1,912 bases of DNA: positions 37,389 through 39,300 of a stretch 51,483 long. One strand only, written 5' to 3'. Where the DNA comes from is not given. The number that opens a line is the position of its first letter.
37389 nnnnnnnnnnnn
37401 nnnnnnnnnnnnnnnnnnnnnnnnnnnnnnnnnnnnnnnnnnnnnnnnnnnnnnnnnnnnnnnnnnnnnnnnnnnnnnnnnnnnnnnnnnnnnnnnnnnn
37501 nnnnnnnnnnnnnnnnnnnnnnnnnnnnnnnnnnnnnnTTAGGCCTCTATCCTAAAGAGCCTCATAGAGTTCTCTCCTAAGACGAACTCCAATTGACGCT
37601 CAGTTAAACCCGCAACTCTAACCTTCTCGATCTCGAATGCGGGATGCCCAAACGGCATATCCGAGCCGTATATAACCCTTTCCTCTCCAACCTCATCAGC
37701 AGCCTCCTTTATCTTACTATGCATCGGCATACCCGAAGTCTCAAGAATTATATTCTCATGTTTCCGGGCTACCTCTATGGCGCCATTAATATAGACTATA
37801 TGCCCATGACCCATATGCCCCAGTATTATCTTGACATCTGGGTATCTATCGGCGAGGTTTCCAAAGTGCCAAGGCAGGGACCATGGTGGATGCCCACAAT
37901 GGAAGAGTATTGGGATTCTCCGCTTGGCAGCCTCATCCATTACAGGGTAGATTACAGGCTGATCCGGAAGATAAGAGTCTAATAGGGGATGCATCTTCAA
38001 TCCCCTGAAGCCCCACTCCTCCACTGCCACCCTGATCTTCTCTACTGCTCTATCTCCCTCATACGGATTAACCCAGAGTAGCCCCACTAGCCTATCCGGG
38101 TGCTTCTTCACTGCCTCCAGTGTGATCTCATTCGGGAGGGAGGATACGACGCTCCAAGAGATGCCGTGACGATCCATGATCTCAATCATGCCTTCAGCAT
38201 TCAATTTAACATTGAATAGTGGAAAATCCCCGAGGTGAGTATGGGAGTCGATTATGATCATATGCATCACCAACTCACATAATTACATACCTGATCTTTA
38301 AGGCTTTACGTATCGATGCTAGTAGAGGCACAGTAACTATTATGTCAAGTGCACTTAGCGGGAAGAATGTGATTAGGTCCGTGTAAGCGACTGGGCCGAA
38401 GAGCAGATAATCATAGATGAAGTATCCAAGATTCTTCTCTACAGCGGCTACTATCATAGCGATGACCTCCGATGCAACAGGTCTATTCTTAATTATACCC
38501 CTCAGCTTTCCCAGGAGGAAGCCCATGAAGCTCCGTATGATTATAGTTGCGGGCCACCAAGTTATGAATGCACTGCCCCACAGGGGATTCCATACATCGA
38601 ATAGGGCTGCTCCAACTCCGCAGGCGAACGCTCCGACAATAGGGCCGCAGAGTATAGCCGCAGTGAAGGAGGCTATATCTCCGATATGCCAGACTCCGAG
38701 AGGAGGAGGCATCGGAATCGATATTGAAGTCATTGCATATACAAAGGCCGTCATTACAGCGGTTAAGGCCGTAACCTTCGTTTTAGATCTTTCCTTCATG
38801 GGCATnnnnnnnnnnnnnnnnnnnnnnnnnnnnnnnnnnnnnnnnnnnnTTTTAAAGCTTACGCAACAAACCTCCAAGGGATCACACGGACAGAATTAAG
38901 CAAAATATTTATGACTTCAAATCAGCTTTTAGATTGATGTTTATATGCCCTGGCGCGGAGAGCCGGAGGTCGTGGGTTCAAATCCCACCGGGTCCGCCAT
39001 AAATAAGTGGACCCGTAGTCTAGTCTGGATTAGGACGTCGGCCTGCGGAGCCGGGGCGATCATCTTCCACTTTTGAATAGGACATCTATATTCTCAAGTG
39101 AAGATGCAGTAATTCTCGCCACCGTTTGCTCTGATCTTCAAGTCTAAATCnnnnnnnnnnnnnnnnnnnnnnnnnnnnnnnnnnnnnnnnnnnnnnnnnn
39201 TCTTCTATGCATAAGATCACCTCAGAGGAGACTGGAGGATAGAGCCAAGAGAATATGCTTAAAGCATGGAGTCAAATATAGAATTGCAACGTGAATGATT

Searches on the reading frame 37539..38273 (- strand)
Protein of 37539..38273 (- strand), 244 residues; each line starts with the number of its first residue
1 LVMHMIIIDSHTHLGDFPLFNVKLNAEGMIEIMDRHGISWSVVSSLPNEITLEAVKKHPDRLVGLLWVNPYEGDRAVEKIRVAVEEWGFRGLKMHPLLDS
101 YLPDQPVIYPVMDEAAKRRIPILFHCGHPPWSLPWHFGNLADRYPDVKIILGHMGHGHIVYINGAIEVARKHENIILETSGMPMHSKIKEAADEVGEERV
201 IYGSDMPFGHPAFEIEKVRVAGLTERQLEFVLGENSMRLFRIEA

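Call 29: search_protein_families(library=pfam, proteins=[window:37539-38273:-], max_evalue=0.001)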
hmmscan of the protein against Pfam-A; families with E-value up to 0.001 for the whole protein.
window:37539-38273:- (244 aa): 1 family
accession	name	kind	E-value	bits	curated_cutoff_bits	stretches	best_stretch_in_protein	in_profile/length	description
PF04909.20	Amidohydro_2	-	8.3e-31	108.3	26.4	1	52-242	70-289/289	Amidohydrolase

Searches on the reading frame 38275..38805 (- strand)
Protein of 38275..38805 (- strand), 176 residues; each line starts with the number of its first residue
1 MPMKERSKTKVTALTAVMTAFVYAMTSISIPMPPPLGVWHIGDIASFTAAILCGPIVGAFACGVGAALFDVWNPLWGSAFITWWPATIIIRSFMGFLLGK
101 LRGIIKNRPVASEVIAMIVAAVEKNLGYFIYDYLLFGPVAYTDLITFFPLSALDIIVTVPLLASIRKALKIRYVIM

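Call 29: search_protein_families(library=pfam, proteins=[window:38275-38805:-], max_evalue=0.001)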
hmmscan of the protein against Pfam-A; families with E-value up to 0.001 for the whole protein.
window:38275-38805:- (176 aa): 2 families
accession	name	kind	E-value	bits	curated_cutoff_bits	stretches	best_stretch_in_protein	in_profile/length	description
PF07155.17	ECF-ribofla_trS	-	1.1e-19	71.5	26.7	1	8-163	3-168/172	ECF-type riboflavin transporter, S component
PF12822.12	ECF_trnsprt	-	0.00023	21.6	30.7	1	13-149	4-140/169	ECF transporter, substrate-specific component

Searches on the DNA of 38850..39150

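Call 94: search_rna_families(source=window, start=38850, end=39150, threshold=evalue, max_evalue=10, show_alignments=2)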
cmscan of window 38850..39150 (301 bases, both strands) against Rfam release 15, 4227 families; matches with E-value up to 10: 7.
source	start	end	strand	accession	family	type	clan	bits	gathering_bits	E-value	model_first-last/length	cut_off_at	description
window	38944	39063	+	RF02553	YrlA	Gene; sRNA;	-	25.4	69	0.0019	1-114/114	no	Y RNA-like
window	38964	39000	-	RF02194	HPnc0260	Gene; antisense;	-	23.3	59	3.8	117-153/156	no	Bacterial antisense RNA HPnc0260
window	38959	38997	-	RF04354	Plastid-ycf2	Cis-reg;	-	20.4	65.7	0.072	1-75/75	no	Plastid-ycf2 5UTR RNA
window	38972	39017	+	RF04321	tmRNA_permuted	Gene;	-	19.2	47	0.041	36-95/213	no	permuted transfer-messenger RNA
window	38918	38996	-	RF04351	Plastid-psbl-rps4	Cis-reg;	-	15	68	1.6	1-53/53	no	Plastid-psbl-rps4 3UTR RNA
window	38959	38995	+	RF01684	mascRNA-menRNA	Gene;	-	14.8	42.5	2.3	1-56/56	no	MALAT1-associated small cytoplasmic RNA/MEN beta RNA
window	38971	38988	+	RF00023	tmRNA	Gene;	CL00001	12.3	47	0.0039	346-363/374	no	transfer-messenger RNA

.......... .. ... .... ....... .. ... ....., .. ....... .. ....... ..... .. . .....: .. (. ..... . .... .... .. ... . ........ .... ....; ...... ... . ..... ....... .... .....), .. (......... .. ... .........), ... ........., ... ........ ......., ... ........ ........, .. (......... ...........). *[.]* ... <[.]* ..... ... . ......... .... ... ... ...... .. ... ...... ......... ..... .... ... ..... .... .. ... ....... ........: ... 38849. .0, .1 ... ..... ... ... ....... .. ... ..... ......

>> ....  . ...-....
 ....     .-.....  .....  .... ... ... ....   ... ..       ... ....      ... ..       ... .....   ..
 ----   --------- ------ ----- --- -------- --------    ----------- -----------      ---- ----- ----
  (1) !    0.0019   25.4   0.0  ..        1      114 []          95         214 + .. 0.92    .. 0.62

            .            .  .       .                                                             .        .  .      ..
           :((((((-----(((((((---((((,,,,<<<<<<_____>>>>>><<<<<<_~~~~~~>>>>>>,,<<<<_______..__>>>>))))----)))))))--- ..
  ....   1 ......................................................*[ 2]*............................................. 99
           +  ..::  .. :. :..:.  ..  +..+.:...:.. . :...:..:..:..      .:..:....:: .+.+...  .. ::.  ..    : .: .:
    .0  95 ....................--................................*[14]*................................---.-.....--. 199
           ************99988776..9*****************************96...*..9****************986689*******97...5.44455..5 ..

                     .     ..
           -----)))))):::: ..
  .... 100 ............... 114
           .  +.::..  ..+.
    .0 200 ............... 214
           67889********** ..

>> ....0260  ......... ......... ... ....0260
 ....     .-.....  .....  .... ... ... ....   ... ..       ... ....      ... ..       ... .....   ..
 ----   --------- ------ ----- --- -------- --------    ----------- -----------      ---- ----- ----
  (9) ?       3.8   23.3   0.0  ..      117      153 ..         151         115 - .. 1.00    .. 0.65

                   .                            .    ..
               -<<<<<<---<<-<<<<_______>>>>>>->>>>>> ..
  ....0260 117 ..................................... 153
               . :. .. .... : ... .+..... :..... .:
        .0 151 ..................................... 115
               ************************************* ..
